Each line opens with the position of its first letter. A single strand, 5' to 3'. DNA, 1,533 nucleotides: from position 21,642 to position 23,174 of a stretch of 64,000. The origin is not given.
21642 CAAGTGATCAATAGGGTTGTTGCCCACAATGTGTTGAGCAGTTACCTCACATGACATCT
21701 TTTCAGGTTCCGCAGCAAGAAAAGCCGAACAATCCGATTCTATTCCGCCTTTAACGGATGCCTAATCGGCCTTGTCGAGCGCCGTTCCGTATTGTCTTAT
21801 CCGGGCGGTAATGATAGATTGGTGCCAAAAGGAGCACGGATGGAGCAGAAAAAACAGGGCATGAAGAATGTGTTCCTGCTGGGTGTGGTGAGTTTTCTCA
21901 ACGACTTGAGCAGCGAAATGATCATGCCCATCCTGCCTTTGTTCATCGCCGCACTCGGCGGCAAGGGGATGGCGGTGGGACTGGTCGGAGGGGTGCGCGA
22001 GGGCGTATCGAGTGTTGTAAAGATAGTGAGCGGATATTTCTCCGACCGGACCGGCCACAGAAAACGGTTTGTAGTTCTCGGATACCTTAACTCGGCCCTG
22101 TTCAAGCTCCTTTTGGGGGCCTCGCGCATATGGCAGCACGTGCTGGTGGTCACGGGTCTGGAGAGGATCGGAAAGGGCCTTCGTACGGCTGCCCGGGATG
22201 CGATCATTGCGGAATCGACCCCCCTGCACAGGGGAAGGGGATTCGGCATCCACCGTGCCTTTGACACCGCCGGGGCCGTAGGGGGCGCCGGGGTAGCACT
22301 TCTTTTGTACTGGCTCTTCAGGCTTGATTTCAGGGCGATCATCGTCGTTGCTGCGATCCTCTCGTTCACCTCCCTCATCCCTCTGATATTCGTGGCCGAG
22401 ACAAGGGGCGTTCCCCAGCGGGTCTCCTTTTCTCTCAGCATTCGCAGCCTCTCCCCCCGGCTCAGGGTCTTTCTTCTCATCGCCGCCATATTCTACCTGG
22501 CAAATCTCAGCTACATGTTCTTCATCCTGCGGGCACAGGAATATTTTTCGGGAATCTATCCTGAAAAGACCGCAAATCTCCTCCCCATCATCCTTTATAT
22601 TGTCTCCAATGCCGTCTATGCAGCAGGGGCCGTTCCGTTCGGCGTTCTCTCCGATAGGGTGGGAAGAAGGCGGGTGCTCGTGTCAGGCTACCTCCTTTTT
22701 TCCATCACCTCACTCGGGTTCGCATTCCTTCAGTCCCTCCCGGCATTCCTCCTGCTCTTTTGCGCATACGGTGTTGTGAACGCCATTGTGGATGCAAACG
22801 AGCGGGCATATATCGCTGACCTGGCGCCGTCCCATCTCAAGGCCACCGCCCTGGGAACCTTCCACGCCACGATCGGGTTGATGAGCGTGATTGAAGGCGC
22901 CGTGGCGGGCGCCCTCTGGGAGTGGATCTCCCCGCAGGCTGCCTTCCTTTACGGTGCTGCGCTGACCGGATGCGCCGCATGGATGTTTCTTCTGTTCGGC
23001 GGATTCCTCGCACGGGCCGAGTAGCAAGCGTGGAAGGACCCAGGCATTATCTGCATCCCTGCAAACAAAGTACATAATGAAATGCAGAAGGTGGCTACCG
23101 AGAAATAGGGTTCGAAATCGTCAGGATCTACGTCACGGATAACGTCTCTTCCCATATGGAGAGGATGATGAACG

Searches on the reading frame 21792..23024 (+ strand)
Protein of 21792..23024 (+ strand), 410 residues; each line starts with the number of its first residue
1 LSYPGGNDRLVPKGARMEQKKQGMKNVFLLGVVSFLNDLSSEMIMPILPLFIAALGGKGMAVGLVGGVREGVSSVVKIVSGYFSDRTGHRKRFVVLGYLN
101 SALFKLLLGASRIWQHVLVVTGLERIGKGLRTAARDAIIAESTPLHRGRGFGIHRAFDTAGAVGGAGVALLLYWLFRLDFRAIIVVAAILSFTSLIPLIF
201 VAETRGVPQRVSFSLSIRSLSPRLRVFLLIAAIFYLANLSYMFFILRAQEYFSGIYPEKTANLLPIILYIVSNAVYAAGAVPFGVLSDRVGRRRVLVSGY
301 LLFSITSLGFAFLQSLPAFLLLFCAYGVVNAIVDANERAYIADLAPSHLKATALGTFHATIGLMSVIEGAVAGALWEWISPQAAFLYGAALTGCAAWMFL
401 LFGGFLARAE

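Call 101: search_protein_families(library=pfam, proteins=[window:21792-23024:+], max_evalue=0.00001)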
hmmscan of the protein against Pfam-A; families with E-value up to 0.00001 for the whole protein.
window:21792-23024:+ (410 aa): 2 families
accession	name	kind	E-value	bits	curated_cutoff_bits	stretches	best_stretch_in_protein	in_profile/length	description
PF07690.21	MFS_1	-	1.3e-40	139.8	33.4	2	31-246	2-218/347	Major Facilitator Superfamily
PF12832.13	MFS_1_like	-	1.3e-06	28.1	25.2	1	44-386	18-372/373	MFS_1 like family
